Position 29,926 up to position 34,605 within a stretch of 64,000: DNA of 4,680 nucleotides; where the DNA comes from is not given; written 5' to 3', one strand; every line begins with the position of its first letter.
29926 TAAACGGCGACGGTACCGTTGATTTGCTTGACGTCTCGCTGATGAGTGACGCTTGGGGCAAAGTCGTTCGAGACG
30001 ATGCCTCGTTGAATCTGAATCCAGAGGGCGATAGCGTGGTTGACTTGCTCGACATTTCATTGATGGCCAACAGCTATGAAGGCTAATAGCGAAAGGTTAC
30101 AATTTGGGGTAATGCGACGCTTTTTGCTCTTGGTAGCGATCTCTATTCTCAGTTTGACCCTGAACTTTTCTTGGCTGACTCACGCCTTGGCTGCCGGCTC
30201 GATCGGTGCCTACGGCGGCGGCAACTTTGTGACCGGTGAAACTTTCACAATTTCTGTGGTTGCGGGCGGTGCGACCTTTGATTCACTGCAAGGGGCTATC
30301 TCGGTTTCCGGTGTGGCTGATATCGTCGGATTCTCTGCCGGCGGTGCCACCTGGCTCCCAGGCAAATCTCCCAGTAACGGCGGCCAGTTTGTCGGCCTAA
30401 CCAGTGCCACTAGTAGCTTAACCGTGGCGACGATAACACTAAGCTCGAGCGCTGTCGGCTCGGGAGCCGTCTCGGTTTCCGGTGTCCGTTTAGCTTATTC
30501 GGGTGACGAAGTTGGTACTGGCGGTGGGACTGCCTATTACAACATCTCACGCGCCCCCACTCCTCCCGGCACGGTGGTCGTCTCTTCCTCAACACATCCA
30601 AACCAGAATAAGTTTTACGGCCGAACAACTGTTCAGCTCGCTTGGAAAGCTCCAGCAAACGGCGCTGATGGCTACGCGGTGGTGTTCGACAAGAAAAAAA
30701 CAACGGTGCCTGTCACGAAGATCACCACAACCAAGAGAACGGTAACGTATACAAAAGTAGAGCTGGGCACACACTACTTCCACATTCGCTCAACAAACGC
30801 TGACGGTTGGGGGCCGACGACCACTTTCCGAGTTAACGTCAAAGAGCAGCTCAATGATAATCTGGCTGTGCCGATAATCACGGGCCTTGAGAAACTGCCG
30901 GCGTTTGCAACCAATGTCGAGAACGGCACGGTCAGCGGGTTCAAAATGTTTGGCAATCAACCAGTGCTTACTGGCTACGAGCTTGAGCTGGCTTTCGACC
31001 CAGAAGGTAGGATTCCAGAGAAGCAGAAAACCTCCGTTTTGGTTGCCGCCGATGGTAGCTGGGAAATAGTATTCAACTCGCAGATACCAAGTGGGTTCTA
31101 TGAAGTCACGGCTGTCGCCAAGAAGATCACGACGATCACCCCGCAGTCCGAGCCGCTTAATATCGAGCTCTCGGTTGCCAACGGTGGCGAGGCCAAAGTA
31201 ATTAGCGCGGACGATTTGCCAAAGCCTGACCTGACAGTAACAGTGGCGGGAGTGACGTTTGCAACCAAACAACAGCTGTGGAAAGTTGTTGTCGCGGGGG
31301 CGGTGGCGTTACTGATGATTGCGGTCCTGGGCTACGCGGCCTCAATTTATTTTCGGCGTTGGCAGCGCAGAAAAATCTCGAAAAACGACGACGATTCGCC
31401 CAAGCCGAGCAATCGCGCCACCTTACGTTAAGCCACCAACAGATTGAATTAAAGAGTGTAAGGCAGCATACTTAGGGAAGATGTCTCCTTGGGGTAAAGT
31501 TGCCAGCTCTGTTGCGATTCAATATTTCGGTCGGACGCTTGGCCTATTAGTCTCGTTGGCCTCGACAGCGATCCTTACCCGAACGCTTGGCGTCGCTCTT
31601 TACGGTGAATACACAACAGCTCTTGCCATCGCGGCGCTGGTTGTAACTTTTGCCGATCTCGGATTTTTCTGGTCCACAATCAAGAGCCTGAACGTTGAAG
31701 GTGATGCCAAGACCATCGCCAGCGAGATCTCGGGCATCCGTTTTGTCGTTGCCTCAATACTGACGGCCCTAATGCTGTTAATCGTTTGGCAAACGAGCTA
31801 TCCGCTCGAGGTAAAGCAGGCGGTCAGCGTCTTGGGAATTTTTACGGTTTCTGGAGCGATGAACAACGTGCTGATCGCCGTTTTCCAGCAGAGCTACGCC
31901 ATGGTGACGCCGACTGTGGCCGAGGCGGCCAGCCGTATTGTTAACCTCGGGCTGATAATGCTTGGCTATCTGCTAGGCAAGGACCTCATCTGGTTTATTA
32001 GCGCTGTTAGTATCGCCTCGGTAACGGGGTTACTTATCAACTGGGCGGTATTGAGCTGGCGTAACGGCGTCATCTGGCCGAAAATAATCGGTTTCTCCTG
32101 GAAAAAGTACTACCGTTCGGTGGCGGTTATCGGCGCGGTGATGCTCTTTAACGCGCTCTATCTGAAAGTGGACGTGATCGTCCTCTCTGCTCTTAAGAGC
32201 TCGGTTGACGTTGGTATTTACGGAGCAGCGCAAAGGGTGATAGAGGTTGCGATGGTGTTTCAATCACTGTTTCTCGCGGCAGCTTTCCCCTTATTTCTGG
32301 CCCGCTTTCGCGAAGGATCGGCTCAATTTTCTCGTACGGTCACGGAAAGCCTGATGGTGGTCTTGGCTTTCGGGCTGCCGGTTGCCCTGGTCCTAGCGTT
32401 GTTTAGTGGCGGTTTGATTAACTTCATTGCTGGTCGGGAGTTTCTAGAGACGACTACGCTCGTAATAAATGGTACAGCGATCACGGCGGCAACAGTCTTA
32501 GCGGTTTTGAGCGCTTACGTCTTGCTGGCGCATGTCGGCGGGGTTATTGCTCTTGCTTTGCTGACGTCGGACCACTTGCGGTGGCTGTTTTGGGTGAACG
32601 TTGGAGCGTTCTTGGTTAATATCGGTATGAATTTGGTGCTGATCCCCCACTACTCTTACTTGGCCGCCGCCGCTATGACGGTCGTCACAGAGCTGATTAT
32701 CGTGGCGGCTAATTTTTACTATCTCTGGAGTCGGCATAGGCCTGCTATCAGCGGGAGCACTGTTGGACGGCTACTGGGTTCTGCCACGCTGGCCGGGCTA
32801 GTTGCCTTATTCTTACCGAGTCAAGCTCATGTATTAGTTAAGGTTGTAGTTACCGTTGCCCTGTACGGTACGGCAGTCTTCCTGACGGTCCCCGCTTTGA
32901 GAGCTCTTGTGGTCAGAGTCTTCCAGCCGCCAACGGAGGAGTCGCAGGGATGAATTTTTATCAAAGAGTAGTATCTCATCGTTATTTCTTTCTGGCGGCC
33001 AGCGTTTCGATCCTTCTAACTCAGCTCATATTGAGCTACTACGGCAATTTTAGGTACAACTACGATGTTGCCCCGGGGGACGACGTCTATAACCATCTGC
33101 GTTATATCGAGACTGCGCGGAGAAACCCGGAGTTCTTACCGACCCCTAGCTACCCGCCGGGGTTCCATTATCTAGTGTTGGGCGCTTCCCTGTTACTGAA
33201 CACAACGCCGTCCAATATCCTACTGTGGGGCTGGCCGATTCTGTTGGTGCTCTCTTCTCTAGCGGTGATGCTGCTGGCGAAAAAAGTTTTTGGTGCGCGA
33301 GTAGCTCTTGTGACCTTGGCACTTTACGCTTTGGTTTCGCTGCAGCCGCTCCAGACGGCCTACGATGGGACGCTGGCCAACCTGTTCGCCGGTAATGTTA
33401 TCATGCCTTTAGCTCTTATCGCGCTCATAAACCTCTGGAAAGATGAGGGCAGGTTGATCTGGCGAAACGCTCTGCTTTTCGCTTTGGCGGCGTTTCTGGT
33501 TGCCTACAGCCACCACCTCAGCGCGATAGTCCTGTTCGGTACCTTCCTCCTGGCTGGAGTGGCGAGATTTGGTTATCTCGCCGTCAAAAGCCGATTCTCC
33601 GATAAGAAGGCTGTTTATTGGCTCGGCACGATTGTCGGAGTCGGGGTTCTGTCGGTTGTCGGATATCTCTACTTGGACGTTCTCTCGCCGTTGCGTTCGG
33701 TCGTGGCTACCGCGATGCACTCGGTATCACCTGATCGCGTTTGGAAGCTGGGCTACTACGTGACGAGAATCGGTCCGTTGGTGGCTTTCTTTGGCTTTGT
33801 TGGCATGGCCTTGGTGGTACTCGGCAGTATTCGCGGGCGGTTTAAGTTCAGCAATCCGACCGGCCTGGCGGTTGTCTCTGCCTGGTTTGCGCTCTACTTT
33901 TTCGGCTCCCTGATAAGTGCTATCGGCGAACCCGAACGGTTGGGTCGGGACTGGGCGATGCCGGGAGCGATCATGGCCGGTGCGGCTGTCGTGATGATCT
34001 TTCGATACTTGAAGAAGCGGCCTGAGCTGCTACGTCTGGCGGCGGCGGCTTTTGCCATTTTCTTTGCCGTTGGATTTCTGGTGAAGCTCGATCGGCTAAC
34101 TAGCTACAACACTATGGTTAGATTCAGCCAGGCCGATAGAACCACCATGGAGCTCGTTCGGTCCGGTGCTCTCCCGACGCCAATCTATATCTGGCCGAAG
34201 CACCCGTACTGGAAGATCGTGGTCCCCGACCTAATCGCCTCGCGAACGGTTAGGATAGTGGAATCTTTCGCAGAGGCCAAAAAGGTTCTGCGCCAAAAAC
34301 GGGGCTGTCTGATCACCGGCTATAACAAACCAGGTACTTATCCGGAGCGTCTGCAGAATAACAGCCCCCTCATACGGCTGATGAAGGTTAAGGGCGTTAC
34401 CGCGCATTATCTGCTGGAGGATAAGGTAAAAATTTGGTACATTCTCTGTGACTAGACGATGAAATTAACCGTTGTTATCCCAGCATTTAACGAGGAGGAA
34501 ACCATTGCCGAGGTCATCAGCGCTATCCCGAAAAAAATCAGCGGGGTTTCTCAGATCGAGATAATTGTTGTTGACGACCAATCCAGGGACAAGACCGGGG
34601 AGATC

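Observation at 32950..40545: GtrB/Dpm1-like GT2 with three candidate GT-C membrane glycosyltransferases, two of them tandem paralogs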

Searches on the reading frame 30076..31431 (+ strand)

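Call 18: search_protein_families(library=pfam, proteins=[window:30076-31431:+], max_evalue=0.001)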
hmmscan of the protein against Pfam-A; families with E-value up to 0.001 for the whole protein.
window:30076-31431:+ (451 aa): 1 family
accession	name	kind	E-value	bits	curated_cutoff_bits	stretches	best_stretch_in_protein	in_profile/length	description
PF00041.27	fn3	-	0.0002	21.9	25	0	182-249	12-78/84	Fibronectin type III domain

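Call 64: search_protein_families(library=ncbifam, proteins=[window:30076-31431:+], max_evalue=0.00001)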
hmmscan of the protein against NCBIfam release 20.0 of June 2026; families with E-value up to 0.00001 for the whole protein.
window:30076-31431:+ (451 aa): 0 families

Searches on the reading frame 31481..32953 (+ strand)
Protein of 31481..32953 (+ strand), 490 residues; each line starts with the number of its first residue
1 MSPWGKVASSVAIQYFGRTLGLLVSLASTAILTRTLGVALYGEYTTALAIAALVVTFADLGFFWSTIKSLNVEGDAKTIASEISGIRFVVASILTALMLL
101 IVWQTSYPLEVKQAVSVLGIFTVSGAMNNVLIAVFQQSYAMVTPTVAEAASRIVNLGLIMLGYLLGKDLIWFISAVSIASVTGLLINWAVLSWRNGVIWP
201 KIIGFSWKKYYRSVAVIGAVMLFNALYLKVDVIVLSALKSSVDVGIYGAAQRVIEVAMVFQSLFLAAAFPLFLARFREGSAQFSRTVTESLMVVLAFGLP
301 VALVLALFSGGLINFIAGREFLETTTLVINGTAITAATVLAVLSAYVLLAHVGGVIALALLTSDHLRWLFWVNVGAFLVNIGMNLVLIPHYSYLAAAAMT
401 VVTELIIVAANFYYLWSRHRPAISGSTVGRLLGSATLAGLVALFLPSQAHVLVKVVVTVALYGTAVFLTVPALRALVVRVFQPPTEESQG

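Call 4: search_protein_families(library=pfam, proteins=[window:31481-32953:+], max_evalue=0.1)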
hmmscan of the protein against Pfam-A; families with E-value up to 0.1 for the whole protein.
window:31481-32953:+ (490 aa): 2 families
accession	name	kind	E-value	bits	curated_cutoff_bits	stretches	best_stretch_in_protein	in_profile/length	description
PF01943.22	Polysacc_synt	-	2.3e-15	57.2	28.2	1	8-272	6-270/274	Polysaccharide biosynthesis protein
PF13440.11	Polysacc_synt_3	-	1.5e-06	28.1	23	1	31-324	1-291/293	Polysaccharide biosynthesis protein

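Call 5: search_protein_families(library=ncbifam, proteins=[window:31481-32953:+], max_evalue=0.1)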
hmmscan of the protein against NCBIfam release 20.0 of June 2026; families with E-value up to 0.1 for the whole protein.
window:31481-32953:+ (490 aa): 1 family
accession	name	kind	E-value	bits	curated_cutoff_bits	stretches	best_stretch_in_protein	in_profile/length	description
NF041871.1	Wzx_EPS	equivalog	2.8e-05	23.1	800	1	24-405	19-389/492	exopolysaccharide biosynthesis flippase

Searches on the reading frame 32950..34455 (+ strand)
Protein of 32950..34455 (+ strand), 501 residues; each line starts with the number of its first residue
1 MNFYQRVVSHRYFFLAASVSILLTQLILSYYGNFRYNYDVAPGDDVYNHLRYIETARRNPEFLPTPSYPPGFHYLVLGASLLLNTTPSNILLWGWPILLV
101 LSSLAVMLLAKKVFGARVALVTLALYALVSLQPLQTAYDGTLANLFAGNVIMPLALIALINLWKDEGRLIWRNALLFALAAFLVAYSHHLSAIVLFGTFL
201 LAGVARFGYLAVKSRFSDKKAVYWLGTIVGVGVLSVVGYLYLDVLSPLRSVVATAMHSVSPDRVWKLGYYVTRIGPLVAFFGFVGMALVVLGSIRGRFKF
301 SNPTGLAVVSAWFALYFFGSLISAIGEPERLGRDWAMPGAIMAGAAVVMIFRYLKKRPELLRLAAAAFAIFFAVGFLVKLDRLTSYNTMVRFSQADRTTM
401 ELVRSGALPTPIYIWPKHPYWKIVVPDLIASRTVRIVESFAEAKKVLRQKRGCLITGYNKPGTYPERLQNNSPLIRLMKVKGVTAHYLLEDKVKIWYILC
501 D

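Call 4: search_protein_families(library=pfam, proteins=[window:32950-34455:+], max_evalue=0.1)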
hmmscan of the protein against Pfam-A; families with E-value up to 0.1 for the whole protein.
window:32950-34455:+ (501 aa): 0 families

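Call 5: search_protein_families(library=ncbifam, proteins=[window:32950-34455:+], max_evalue=0.1)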
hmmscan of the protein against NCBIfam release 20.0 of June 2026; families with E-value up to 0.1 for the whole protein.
window:32950-34455:+ (501 aa): 0 families

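Call 11: search_solved_structures(query=window:32950-34455:+, max_evalue=10)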
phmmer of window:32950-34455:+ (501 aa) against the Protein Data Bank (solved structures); distinct sequences matched with E-value up to 10: 3.
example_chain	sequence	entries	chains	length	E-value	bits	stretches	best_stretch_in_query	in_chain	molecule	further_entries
7stc_A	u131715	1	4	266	0.016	17.5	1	188-266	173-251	Aquaporin-5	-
3d9s_A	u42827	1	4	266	0.022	17.1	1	188-266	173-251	Aquaporin-5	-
5dye_A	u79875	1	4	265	0.022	17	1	188-266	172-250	Aquaporin-5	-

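Call 24: find_homologous_proteins(query=window:32950-34455:+, max_evalue=0.01)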
Query window:32950-34455:+ (501 aa): 10 proteins with E <= 0.01 among 8000 candidates.
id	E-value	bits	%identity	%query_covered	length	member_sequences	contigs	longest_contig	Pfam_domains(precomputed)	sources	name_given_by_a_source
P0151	0.0e+0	1110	100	100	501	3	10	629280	-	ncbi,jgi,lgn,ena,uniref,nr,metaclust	ncbi:hypothetical protein A3A71_00615 [Candidatus Berkelbacteria bacterium RIFCSPLOWO2_01_FULL_50_28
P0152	2.9e-95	338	36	97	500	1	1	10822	PF10131.16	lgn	-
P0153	7.0e-95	337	37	99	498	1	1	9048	-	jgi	jgi:hypothetical protein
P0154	5.9e-93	331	37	98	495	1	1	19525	-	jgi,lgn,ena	-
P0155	4.9e-86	308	38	97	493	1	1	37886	-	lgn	-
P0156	3.7e-70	255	32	96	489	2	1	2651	-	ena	-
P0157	6.5e-70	255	35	95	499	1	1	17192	-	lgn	-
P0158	1.3e-62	231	30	99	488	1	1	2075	-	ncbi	-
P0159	1.0e-45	175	30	94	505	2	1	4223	-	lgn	-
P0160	5.8e-17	80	27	65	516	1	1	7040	-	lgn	-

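Call 31: search_protein_families(library=pfam, alignment_id=A3, max_evalue=0.1)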
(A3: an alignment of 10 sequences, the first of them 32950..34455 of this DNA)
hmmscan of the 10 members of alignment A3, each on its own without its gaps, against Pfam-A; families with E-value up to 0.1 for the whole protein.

A. member 1, window:32950-34455:+ (501 aa): 0 families

B. families by the number of members that match (of 10 scanned): 2 families
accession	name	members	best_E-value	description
PF10131.15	PTPS_related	1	1.4e-05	6-pyruvoyl-tetrahydropterin synthase related domain; membrane protein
PF10003.15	DUF2244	1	0.044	Integral membrane protein (DUF2244)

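Call 35: predict_structure(alignment_id=A3)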
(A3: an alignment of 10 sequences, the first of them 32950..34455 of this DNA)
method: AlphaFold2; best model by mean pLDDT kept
length: 501 residues; sequences in the alignment: 10
mean_pLDDT: 85.7   pTM: 0.84
mean pLDDT of the five models: 85.7, 85.0, 83.6, 82.0, 81.7
residues with pLDDT >= 90: 218; 70-90: 244; 50-70: 37; < 50: 2
segments of 3 or more residues with pLDDT < 50: none
pLDDT, mean of each block of 10 residues (from residue 1): 61 92 95 82 78 83 73 92 91 93 98 95 97 85 92 96 85 92 89 90 81 68 74 80 79 71 80 90 94 76 87 94 78 95 96 93 94 94 77 78 81 82 82 89 89 86 75 90 88 86 80
secondary structure, 60 per line:
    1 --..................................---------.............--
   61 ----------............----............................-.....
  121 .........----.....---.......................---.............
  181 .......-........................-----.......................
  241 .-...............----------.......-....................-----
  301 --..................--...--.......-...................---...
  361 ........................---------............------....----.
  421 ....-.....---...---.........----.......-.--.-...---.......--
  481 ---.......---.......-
elements in order: H3-36 H46-58 H71-82 H87-114 H116-129 H134-138 H142-164 H168-187 H189-212 H218-241 H243-257 H268-274 H276-295 H303-320 H328-334 H336-354 H358-384 H394-405 E412-415 H420-424 H426-430 E434-436 H440-448 E453-459 H472-478 E484-490 E494-500

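Call 37: fold_search(model_id=the predicted structure, library=pdb)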
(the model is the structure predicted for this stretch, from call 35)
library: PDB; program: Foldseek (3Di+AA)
matches with E <= 10: 569; with E <= 0.001: 24
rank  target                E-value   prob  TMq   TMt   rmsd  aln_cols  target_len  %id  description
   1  7oci_F                5.8e-08  1.00  0.56  0.45  14.2       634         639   14  Cryo-EM structure of yeast Ost6p containing oligosaccharyltransferase complex (released 2022-02-16)
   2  3wak                  1.2e-07  1.00  0.49  0.30  14.7       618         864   17  Crystal structure of the Archaeoglobus fulgidus oligosaccharyltransferase (O29867_ARCFU) in the apo form (released 2013-10-30)
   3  6ezn_F                2.4e-07  1.00  0.55  0.44  14.0       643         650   13  Cryo-EM structure of the yeast oligosaccharyltransferase (OST) complex (released 2018-01-17)
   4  6ftg_5                2.6e-07  1.00  0.53  0.43  14.4       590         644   13  Subtomogram average of OST-containing ribosome-translocon complexes from canine rough microsomal membranes (released 2018-03-21)
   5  6s7t_A                2.9e-07  1.00  0.49  0.37  13.3       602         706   11  Cryo-EM structure of human oligosaccharyltransferase complex OST-B (released 2019-12-18)
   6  3waj                  2.9e-07  1.00  0.47  0.31  14.6       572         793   18  Crystal structure of the Archaeoglobus fulgidus oligosaccharyltransferase (O29867_ARCFU) complex with Zn and sulfate (released 2013-10-30)
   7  8age_A                3.1e-07  1.00  0.55  0.44  11.4       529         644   14  Structure of yeast oligosaccharylransferase complex with acceptor peptide bound (released 2022-12-07)
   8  8agb_A                3.3e-07  1.00  0.54  0.43  12.9       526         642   13  Structure of yeast oligosaccharylransferase complex with lipid-linked oligosaccharide bound (released 2022-12-07)
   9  8agc_A                4.3e-07  1.00  0.47  0.36  11.9       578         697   13  Structure of yeast oligosaccharylransferase complex with lipid-linked oligosaccharide and non-acceptor peptide bound (released 2022-12-07)
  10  9n9j_I                4.7e-07  1.00  0.58  0.43  13.9       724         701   11  Structure of a GRP94 folding intermediate engaged with a CCDC134- and FKBP11-bound secretory translocon (released 2025-11-19)
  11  8pn9_A                5.8e-07  1.00  0.56  0.44  13.4       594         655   13  Structure of human oligosaccharyltransferase OST-A complex bound to NGI-1 (released 2024-05-08)
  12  8b6l_I                6.1e-07  1.00  0.56  0.42  12.0       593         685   12  Subtomogram average of the human Sec61-TRAP-OSTA-translocon (released 2022-12-07)
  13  6c26_A                6.4e-07  1.00  0.54  0.43  14.2       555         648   12  The Cryo-EM structure of a eukaryotic oligosaccharyl transferase complex (released 2018-01-31)
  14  3rce_A                6.5e-06  1.00  0.48  0.37  11.9       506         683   13  Bacterial oligosaccharyltransferase PglB (released 2011-06-15)
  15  5ogl_A                8.8e-06  1.00  0.52  0.39  11.0       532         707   14  Structure of bacterial oligosaccharyltransferase PglB in complex with an acceptor peptide and an lipid-linked oligosac (released 2017-10-25)
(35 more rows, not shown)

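Call 67: search_solved_structures(query=A3, max_evalue=10)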
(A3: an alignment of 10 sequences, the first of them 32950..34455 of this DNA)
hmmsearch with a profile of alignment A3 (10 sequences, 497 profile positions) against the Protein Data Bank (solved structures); distinct sequences matched with E-value up to 10: 4.
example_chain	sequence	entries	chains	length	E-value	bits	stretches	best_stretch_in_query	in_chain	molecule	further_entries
3waj_A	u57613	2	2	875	0.021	16.8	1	4-131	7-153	Transmembrane oligosaccharyl transferase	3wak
5gmy_A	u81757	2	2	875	0.021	16.8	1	4-131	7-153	Transmembrane oligosaccharyl transferase, putative | Dolichyl-phosphooligosaccharide-protein glycotransferase 3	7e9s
8tek_D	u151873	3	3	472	0.36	12.8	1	399-489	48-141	Growth-arrest-specific microtubule-binding protein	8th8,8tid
4erd_A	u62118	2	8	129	0.43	12.5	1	381-445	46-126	Telomerase associated protein p65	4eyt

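Call 68: search_solved_structures(query=A3, max_evalue=0.1, show_alignments=1)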
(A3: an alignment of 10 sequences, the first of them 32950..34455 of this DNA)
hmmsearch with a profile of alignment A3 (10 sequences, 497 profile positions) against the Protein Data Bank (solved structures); distinct sequences matched with E-value up to 0.1: 2.
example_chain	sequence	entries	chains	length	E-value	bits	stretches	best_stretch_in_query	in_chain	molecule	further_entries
3waj_A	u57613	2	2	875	0.021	16.8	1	4-131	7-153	Transmembrane oligosaccharyl transferase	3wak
5gmy_A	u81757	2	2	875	0.021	16.8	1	4-131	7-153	Transmembrane oligosaccharyl transferase, putative | Dolichyl-phosphooligosaccharide-protein glycotransferase 3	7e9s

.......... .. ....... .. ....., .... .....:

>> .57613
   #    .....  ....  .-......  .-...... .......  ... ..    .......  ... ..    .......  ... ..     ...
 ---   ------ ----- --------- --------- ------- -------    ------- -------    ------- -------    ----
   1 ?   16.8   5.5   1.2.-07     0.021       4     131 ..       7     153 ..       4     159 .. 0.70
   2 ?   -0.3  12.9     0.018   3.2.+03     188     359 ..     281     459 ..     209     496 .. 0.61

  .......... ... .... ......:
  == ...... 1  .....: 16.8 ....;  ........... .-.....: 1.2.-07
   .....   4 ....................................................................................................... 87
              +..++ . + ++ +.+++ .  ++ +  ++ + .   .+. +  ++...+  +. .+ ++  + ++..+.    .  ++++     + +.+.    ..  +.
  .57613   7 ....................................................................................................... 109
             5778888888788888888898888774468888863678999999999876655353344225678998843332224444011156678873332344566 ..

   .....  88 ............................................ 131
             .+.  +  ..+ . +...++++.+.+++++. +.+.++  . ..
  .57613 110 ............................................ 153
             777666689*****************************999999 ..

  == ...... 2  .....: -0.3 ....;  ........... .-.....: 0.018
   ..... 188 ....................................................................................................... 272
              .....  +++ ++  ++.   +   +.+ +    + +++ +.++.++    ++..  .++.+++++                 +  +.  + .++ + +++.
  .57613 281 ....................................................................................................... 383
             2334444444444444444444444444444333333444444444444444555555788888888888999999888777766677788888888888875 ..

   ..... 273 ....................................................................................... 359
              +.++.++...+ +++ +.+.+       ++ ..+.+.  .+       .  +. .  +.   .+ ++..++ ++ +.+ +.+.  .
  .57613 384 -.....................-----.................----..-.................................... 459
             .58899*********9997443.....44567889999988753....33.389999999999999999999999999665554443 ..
